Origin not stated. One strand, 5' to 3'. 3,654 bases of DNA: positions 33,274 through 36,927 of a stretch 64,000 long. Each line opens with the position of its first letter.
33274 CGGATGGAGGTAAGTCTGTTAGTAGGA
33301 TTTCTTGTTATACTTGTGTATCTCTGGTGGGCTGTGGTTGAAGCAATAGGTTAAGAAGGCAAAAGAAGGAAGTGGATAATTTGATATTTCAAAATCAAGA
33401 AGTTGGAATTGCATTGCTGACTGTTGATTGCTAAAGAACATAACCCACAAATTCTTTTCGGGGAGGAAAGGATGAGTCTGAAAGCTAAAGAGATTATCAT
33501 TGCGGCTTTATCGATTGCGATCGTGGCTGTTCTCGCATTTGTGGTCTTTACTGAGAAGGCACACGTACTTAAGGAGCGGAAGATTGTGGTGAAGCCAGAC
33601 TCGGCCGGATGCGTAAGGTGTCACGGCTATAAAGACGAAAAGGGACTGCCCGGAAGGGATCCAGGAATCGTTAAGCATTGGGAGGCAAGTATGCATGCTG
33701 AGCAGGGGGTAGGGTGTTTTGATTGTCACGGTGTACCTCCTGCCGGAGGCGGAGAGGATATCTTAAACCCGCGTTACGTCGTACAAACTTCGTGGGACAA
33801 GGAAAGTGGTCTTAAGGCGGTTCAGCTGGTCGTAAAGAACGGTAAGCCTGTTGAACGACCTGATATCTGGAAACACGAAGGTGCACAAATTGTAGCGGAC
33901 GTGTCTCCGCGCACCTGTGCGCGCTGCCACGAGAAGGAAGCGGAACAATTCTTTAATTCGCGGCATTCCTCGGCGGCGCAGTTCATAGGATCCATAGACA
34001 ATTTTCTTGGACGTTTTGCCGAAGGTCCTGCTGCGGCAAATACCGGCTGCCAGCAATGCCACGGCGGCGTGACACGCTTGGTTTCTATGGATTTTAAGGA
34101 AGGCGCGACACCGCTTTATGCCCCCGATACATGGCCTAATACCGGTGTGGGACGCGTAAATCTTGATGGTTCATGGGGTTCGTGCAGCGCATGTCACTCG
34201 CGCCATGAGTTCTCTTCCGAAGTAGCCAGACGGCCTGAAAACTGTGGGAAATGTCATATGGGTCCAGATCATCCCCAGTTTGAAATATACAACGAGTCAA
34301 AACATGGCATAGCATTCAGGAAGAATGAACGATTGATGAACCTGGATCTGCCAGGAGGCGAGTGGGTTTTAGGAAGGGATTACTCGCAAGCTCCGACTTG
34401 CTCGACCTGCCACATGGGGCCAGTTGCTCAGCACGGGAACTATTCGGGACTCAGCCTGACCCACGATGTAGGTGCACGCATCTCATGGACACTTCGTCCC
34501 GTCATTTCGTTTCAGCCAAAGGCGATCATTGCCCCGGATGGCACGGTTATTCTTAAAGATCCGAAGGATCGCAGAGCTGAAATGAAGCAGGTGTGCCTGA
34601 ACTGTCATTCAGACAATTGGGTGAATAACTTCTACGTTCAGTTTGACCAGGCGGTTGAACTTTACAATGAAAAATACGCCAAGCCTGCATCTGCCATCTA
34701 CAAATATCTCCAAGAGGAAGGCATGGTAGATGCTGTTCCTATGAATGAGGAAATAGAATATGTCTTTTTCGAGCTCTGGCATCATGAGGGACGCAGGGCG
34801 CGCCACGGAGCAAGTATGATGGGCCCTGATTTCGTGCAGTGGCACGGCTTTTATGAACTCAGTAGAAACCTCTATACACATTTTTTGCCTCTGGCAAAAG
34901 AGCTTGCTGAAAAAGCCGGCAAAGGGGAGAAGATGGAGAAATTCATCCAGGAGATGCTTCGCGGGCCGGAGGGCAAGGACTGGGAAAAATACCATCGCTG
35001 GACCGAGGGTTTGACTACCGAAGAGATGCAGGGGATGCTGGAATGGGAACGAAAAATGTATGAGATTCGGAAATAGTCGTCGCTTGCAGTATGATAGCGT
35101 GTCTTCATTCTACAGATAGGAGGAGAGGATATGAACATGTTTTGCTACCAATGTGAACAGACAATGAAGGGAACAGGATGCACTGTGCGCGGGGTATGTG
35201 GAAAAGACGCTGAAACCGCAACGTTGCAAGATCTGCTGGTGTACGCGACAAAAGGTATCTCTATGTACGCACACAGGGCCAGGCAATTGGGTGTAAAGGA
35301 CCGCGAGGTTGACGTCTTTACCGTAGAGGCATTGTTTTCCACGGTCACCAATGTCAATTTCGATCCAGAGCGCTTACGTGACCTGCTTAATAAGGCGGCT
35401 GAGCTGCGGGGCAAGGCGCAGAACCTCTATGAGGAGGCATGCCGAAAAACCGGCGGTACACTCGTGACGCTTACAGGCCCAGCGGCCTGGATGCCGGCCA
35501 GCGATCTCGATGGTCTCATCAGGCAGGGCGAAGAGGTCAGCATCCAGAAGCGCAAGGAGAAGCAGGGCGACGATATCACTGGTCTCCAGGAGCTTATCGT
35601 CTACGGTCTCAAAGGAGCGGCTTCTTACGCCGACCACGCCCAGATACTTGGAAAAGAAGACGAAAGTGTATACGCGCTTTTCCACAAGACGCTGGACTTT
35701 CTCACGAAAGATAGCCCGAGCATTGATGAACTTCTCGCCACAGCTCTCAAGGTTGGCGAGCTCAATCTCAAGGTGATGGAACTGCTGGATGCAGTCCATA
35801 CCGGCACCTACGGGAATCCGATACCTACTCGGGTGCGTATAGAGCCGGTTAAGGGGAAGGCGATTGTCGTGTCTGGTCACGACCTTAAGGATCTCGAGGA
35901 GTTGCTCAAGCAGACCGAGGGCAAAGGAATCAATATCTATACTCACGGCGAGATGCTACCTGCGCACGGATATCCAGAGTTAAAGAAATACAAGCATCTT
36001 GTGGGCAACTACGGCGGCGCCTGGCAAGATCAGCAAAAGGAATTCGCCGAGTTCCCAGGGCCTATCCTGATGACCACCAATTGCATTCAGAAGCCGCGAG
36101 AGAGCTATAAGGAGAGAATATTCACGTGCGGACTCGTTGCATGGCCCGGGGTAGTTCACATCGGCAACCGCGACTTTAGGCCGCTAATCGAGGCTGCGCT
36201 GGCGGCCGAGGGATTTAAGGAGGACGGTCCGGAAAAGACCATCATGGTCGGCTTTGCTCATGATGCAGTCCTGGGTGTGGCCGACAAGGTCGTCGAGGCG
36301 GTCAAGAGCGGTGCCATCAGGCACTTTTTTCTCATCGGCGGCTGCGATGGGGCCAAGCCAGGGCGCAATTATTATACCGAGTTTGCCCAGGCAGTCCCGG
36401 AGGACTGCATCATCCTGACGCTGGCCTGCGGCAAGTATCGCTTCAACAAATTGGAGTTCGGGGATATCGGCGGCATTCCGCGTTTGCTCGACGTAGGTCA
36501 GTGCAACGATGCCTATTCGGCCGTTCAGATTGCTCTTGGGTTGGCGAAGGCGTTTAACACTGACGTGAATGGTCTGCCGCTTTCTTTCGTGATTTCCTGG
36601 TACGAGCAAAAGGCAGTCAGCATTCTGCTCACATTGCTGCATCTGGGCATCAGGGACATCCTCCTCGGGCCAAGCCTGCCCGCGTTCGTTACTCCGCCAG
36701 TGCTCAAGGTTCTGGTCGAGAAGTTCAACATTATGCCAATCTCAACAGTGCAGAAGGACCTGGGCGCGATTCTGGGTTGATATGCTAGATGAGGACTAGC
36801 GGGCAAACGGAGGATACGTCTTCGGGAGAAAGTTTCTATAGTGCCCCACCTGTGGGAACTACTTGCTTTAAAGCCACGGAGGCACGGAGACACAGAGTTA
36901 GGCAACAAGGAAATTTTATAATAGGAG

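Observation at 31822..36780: Rieske-cytochrome b-octaheme HAO-like-Hcp gene string: candidate quinol-linked nitrite/hydroxylamine reduction module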

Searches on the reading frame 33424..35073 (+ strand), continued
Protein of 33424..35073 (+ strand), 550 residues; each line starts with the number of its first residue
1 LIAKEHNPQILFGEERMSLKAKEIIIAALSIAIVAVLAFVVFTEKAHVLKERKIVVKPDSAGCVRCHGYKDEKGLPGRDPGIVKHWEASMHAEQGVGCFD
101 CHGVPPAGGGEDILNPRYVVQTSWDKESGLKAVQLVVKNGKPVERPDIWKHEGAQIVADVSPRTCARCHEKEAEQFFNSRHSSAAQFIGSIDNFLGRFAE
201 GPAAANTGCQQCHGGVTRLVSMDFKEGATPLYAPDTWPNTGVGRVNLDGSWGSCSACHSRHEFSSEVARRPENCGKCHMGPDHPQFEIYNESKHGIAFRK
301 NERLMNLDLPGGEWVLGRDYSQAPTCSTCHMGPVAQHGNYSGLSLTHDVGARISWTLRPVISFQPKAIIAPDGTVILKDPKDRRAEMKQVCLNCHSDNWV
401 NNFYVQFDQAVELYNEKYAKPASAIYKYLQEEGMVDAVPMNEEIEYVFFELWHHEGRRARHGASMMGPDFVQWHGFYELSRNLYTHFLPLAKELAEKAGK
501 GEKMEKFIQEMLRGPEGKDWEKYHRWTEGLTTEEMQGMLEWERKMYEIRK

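Call 29: search_protein_families(library=ncbifam, proteins=[L040:9657-12026:+, L061:11960-12553:+, L001:8187-8867:-, L046:5798-6202:-, L037:6488-7795:+, L134:3493-4113:+, L094:5816-6568:+], max_evalue=0.00001)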
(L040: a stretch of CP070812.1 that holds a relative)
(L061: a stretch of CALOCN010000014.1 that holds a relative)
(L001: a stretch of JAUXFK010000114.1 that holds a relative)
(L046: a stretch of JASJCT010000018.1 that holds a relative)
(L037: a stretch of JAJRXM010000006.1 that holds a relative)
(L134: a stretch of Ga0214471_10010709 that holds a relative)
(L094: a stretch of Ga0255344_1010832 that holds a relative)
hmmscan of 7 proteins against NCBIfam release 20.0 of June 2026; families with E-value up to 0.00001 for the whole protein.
L040:9657-12026:+ (790 aa): 25 families
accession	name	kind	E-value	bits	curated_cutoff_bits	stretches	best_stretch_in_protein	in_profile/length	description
NF010055.0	PRK13532.1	equivalog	6.9e-284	944.2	904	2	2-579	3-578/830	nitrate reductase catalytic subunit NapA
TIGR01706.1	NAPA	equivalog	4.5e-274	911.8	930.55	2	2-579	2-578/830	periplasmic nitrate reductase subunit alpha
TIGR01591.1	Fdh-alpha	equivalog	3e-140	468.4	666.25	2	330-787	240-672/672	formate dehydrogenase subunit alpha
NF041323.1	Nitr_red_NasA_Halo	equivalog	4.3e-113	379.1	1000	2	342-787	248-672/673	assimilatory nitrate reductase NasA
NF047855.1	AssmNtatRedNasC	equivalog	6.2e-106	355.3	1100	2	327-788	262-707/708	assimilatory nitrate reductase catalytic subunit NasC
NF041513.1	formate_DH_Act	exception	2.1e-55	188.1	1400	3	37-282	36-291/1067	formate dehydrogenase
TIGR01553.1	formate-DH-alph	equivalog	2.2e-53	181.3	814.2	4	2-284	2-302/1009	formate dehydrogenase-N subunit alpha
TIGR02166.1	dmsA_ynfE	subfamily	3.3e-43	147.8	777.7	1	2-613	1-596/794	DMSO/selenate family reductase complex A subunit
TIGR01701.1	Fdhalpha-like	subfamily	8.6e-40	136.6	582.15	1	98-789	98-743/744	FdhF/YdeP family oxidoreductase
TIGR02693.1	arsenite_ox_L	equivalog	1.9e-38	132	359.05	2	63-572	72-573/806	arsenate reductase (azurin) large subunit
NF012032.0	PRK15488.1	equivalog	8.6e-37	126.5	694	2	2-286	3-281/759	thiosulfate reductase PhsA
NF005895.0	PRK07860.1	equivalog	1.8e-31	108.9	802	2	43-263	235-451/811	NADH-quinone oxidoreductase subunit G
TIGR03479.1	DMSO_red_II_alp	subfamily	3e-31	108.3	984.75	1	45-285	59-306/913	molybdopterin-dependent oxidoreductase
TIGR00509.1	bisC_fam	subfamily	3.1e-26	91.9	1017.55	1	343-741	280-692/772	molybdopterin guanine dinucleotide-containing S/N-oxide reductase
TIGR01973.1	NuoG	equivalog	6.5e-25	88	470.05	2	44-230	214-391/606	NADH-quinone oxidoreductase subunit NuoG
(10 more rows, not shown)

L061:11960-12553:+ (198 aa): 0 families

L001:8187-8867:- (227 aa): 13 families
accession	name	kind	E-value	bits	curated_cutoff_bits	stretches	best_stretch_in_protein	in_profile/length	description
NF006901.0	PRK09392.1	equivalog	2.4e-24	86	211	1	5-222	9-223/236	transcriptional activator FtrB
NF008365.0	PRK11161.1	subfamily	1.4e-18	67.1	228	1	14-222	34-245/250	fumarate/nitrate reduction transcriptional regulator Fnr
NF008732.0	PRK11753.1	equivalog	8.4e-18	64.6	266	1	29-205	26-206/214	cAMP-activated global transcriptional regulator CRP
NF053664.1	TransRegPtrACyano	equivalog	2.3e-16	59.7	300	1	46-210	29-190/196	Crp/Fnr family transcriptional regulator PtrA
NF050806.1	TransRegFixKCaul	equivalog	8.2e-16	57.9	300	1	28-220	25-214/215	transcriptional regulator FixK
NF050815.1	TransActFtrBCaul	equivalog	2.2e-15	56.6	300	1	5-220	11-223/251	transcriptional activator FtrB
NF010499.0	PRK13918.1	equivalog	2.4e-10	40.3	274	1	29-221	15-202/205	CRP/FNR family transcriptional regulator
NF052518.1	TransRegLdrP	equivalog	2.5e-10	40.7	300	1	29-221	2-189/195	transcriptional regulator LdrP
NF041163.2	encap_f2b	equivalog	9.5e-10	38.2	400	1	7-126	75-196/450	family 2B encapsulin nanocompartment shell protein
TIGR03697.1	NtcA_cyano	equivalog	2.4e-09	37.2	244.95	1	34-203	1-176/193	global nitrogen regulator NtcA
NF045989.1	TransRegFnrLRhodb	equivalog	2.9e-09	36.5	300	1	18-218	28-233/245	transcriptional regulator FnrL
NF007707.0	PRK10402.1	subfamily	2.9e-07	30.3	180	1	29-221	34-219/226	transcriptional regulator YeiL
NF058543.1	ActPatMycb56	equivalog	7.4e-06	25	460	1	9-138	2-129/317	acetyltransferase Pat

L046:5798-6202:- (135 aa): 7 families
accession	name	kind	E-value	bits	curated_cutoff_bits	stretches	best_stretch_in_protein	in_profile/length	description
TIGR00738.1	rrf2_super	superfamily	2.4e-19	69.5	73.3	1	6-134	2-131/132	Rrf2 family transcriptional regulator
TIGR02944.1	suf_reg_Xantho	equivalog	8.8e-14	52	110.65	1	5-132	2-129/130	SUF system Fe-S cluster assembly regulator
TIGR02010.1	IscR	equivalog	3.9e-09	36.4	207.55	1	13-129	9-125/135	Fe-S cluster assembly transcriptional regulator IscR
NF047409.1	Cys_reg_CymR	equivalog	2.6e-07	30.9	195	1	12-91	8-87/139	cysteine metabolism transcriptional regulator CymR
NF008240.0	PRK11014.1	equivalog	8.7e-07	29.1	182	1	13-100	9-95/141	nitric oxide-sensing transcriptional repressor NsrR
NF008886.0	PRK11920.1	equivalog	2.7e-06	27.2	193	1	27-115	22-112/153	iron-responsive transcriptional regulator RirA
NF008110.0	PRK10857.1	equivalog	3.1e-06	27.1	275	1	14-109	10-104/164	Fe-S cluster assembly transcriptional regulator IscR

L037:6488-7795:+ (436 aa): 0 families

L134:3493-4113:+ (207 aa): 0 families

L094:5816-6568:+ (251 aa): 25 families
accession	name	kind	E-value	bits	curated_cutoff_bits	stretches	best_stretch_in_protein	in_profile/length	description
TIGR02179.1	PorD_KorD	subfamily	6e-10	39.1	60.05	1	10-64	22-76/78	2-oxoacid:acceptor oxidoreductase, delta subunit, pyruvate/2-ketoisovalerate family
NF040864.1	HgcB_ferredoxin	equivalog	7.2e-09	35.4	99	1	8-62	9-63/93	mercury methylation ferredoxin HgcB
NF040684.1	PorD_Arch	equivalog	1.1e-08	35.1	120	1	10-63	29-82/85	pyruvate synthase subunit PorD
TIGR02700.1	flavo_MJ0208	hypoth_equivalog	1.7e-08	34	251.35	1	9-61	144-195/234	dihydromethanopterin reductase (acceptor)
NF040770.1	hetero_SS_HdrA2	exception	2.2e-08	32.7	1100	1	8-68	572-631/777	CoB-CoM heterodisulfide reductase HdrA2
NF009451.0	PRK12809.1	equivalog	3.2e-08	32.3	1154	1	5-118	77-184/639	formate-dependent uric acid utilization protein YgfT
NF043069.1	T4HPD_activ_SAM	equivalog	1.4e-07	31.2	425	1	7-68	45-105/299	trans-4-hydroxy-L-proline dehydratase activase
NF038196.1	ferrodoxin_EFR1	subfamily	3.1e-07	30.7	75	1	3-64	175-233/242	EFR1 family ferrodoxin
TIGR01944.1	rnfB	subfamily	4.1e-07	29.7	68.7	1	4-69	104-169/190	RnfABCDGE type electron transport complex subunit B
TIGR03294.1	FrhG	equivalog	6.3e-07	29.4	245.5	1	10-59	171-219/228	coenzyme F420 hydrogenase subunit gamma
NF007203.0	PRK09624.1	equivalog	7.9e-07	29.3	171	1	9-63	47-101/105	pyuvate ferredoxin oxidoreductase subunit delta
NF045790.1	OxalOxreddelta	equivalog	1.1e-06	28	230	1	4-63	253-309/316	oxalate oxidoreductase subunit delta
NF041891.1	hdrA_Methbact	equivalog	1.2e-06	27.1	1300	1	3-66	562-624/762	ferredoxin:CoB-CoM heterodisulfide reductase subunit HdrA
NF043039.1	HgcAB_like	equivalog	1.3e-06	28.3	285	1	4-61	291-350/350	HgcAB-like fusion protein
NF005503.0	PRK07118.1-2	equivalog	2.1e-06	27.2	252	0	1-40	155-194/292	RnfABCDGE type electron transport complex subunit B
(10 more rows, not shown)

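Call 46: predict_structure(alignment_id=A1)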
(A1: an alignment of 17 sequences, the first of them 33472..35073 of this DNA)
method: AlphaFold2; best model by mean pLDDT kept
length: 534 residues; sequences in the alignment: 17
mean_pLDDT: 59.3   pTM: 0.44
mean pLDDT of the five models: 59.3, 56.5, 52.4, 52.2, 52.1
residues with pLDDT >= 90: 58; 70-90: 142; 50-70: 137; < 50: 197
segments of 3 or more residues with pLDDT < 50: 131-137, 164-203, 207-341, 451-454
pLDDT, mean of each block of 10 residues (from residue 1): 82 91 70 57 69 61 56 64 64 77 71 75 78 41 55 61 48 35 31 31 47 44 30 28 27 27 28 35 36 26 26 31 38 34 62 78 69 57 71 83 92 91 76 71 60 56 87 96 95 90 84 78 76 57
secondary structure, 60 per line:
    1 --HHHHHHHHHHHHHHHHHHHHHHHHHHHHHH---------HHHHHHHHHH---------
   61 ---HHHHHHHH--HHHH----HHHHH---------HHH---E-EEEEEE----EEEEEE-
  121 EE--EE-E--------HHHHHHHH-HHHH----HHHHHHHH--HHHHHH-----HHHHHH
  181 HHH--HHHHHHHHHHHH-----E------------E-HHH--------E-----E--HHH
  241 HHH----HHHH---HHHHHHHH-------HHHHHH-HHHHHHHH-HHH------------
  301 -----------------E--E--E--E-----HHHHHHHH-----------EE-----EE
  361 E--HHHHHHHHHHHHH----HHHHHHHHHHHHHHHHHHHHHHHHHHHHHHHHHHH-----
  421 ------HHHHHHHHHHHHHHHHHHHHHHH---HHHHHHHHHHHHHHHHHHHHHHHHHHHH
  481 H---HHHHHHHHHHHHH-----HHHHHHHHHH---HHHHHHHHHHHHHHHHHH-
elements in order: H3-32 H42-51 H64-71 H74-77 H82-86 E104-109 E114-119 H137-144 H146-149 H154-161 H164-169 H175-183 H186-197 H238-243 H248-251 H255-262 H270-275 H277-284 H333-340 E359-361 H364-376 H381-415 H427-449 H453-481 H485-497 H503-512 H516-533

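Call 69: predict_structure(alignment_id=A2)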
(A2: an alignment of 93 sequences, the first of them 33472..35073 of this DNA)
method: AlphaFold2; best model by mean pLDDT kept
length: 534 residues; sequences in the alignment: 93
mean_pLDDT: 89.7   pTM: 0.85
mean pLDDT of the five models: 89.7, 89.1, 86.6, 86.2, 85.1
residues with pLDDT >= 90: 346; 70-90: 157; 50-70: 29; < 50: 2
segments of 3 or more residues with pLDDT < 50: none
pLDDT, mean of each block of 10 residues (from residue 1): 90 96 82 73 92 74 90 90 94 95 96 96 97 92 94 95 91 67 83 85 88 90 86 92 86 80 64 90 94 88 91 94 95 93 94 97 97 96 96 97 97 96 90 92 91 89 96 98 98 94 88 79 77 59
secondary structure, 60 per line:
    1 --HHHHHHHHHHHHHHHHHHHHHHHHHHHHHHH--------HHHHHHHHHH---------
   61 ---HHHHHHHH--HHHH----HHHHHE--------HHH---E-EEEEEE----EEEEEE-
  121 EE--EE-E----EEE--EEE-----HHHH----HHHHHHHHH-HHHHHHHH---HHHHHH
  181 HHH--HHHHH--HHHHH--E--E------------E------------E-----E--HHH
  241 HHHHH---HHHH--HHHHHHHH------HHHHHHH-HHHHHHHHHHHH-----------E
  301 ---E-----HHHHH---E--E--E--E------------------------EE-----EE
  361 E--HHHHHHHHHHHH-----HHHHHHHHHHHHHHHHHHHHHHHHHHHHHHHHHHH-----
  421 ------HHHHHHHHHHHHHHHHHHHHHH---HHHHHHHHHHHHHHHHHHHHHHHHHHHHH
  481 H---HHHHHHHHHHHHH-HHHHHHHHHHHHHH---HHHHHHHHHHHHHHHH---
elements in order: H3-33 H42-51 H64-71 H74-77 H82-86 E104-109 E114-119 E133-135 E138-140 H146-149 H154-162 H164-171 H175-183 H186-190 H193-197 H238-245 H249-252 H255-262 H269-275 H277-288 H310-314 E359-361 H364-375 H381-415 H427-448 H452-481 H485-497 H499-512 H516-531

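Call 71: fold_search(model_id=the predicted structure, library=pdb)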
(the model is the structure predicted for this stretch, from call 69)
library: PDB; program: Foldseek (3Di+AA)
matches with E <= 10: 56; with E <= 0.001: 11
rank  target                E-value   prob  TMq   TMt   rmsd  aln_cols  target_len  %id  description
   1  4qo5                  3.0e-20  1.00  0.63  0.64   6.3       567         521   24  Hypothetical multiheme protein (released 2015-12-23)
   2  6h5l_A                1.0e-12  1.00  0.51  0.53   7.0       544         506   19  Kuenenia stuttgartiensis reducing HAO-like protein complex Kustc0457/Kustc0458 (released 2019-04-10)
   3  1fgj_A                1.7e-10  1.00  0.47  0.50  10.6       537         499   17  X-RAY STRUCTURE OF HYDROXYLAMINE OXIDOREDUCTASE (released 1998-03-04)
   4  6t5e                  3.4e-10  1.00  0.46  0.55   9.0       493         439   18  Hydroxylamine Oxidoreductase from Brocadia fulgida (released 2020-11-18)
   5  4n4j                  4.4e-10  1.00  0.49  0.52   8.6       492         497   19  Kuenenia stuttgartiensis hydroxylamine oxidoreductase (released 2013-12-11)
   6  4n4n_A                5.1e-10  1.00  0.49  0.52   9.6       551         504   18  Nitrosomonas europea HAO (released 2013-12-11)
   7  4n4n_E                8.4e-10  1.00  0.50  0.53   8.7       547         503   18  Nitrosomonas europea HAO (released 2013-12-11)
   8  4n4m                  9.8e-10  1.00  0.49  0.52   9.3       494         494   19  Kuenenia stuttgartiensis hydroxylamine oxidoreductase soaked in phenyl hydrazine (released 2013-12-11)
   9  4fas_A                3.3e-09  1.00  0.49  0.52   8.8       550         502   18  Complex crystal structure of hydroxylamine oxidoreductase and NE1300 from Nitrosomonas europaea (released 2013-09-04)
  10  6hif_A                4.3e-09  1.00  0.44  0.45  13.6       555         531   18  Kuenenia stuttgartiensis hydrazine dehydrogenase complex (released 2019-04-17)
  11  6hif_I                1.1e-08  1.00  0.46  0.47  14.5       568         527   18  Kuenenia stuttgartiensis hydrazine dehydrogenase complex (released 2019-04-17)
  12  3f29_A                2.7e-02  0.51  0.19  0.19  14.1       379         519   13  Structure of the Thioalkalivibrio nitratireducens cytochrome c nitrite reductase in complex with sulfite (released 2008-12-09)
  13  8bcx_C                3.4e-02  0.47  0.20  0.23  14.2       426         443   12  Crystal structure of NrfA-1 from Geobacter metallireducens (released 2023-08-30)
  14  1oah_B                7.3e-02  0.35  0.21  0.22  17.3       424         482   12  Cytochrome c Nitrite Reductase from Desulfovibrio desulfuricans ATCC 27774: The relevance of the two calcium sites in  (released 2003-05-08)
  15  3ttb_A                7.3e-02  0.28  0.20  0.20  14.4       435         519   12  Structure of the Thioalkalivibrio paradoxus cytochrome c nitrite reductase in complex with sulfite (released 2011-10-05)
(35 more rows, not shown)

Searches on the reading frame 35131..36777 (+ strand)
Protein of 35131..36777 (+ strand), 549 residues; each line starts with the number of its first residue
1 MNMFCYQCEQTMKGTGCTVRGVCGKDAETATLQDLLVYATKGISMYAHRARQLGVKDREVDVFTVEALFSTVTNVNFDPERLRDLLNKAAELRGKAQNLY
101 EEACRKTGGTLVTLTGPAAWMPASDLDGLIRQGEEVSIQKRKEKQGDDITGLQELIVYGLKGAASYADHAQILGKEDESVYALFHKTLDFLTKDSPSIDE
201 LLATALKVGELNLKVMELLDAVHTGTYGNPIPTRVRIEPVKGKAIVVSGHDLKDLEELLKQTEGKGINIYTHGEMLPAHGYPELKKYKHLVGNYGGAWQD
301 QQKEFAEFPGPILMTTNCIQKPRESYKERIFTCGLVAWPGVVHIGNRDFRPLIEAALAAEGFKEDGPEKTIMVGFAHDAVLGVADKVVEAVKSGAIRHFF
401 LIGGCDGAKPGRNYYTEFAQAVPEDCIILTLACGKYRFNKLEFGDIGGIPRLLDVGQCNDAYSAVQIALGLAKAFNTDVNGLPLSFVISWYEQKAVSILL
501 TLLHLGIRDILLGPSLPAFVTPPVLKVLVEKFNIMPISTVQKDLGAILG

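Call 5: search_protein_families(library=pfam, proteins=[window:35131-36777:+], max_evalue=0.01)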
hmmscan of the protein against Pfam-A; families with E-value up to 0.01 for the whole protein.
window:35131-36777:+ (549 aa): 1 family
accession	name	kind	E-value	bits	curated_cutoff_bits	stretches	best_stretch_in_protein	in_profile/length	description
PF03063.25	Prismane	-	8.7e-176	586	27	1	3-544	1-512/513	Prismane/CO dehydrogenase family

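Call 6: search_protein_families(library=ncbifam, proteins=[window:35131-36777:+], max_evalue=0.01)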
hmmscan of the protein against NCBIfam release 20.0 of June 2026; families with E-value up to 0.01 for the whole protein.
window:35131-36777:+ (549 aa): 3 families
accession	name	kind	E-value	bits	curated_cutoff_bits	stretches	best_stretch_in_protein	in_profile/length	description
NF003658.0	PRK05290.1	equivalog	9.8e-251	833.1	367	1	3-548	1-544/546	hydroxylamine reductase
TIGR01703.1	hybrid_clust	equivalog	5.3e-236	784.2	360.8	1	3-548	1-522/522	hydroxylamine reductase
TIGR01702.1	CO_DH_cata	equivalog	4.1e-07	28.5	478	1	448-508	503-564/621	anaerobic carbon-monoxide dehydrogenase catalytic subunit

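Call 40: list_cluster_members(proteins=[P0001, window:35131-36777:+, window:31822-32262:+])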
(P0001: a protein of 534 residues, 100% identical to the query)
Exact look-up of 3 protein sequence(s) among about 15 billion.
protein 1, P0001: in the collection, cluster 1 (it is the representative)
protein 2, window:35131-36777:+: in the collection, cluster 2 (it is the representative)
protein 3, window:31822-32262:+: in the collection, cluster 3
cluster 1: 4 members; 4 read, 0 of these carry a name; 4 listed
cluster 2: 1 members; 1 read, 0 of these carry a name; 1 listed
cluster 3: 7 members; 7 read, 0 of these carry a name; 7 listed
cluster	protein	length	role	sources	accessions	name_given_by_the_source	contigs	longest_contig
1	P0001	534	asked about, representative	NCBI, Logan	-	-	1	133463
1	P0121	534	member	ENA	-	-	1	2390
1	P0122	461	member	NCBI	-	-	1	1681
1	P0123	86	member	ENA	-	-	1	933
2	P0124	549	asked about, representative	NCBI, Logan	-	-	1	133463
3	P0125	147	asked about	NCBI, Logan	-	-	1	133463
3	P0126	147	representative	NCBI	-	-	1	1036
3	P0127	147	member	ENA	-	-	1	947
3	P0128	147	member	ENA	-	-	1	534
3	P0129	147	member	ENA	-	-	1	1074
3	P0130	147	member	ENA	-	-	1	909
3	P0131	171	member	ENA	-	-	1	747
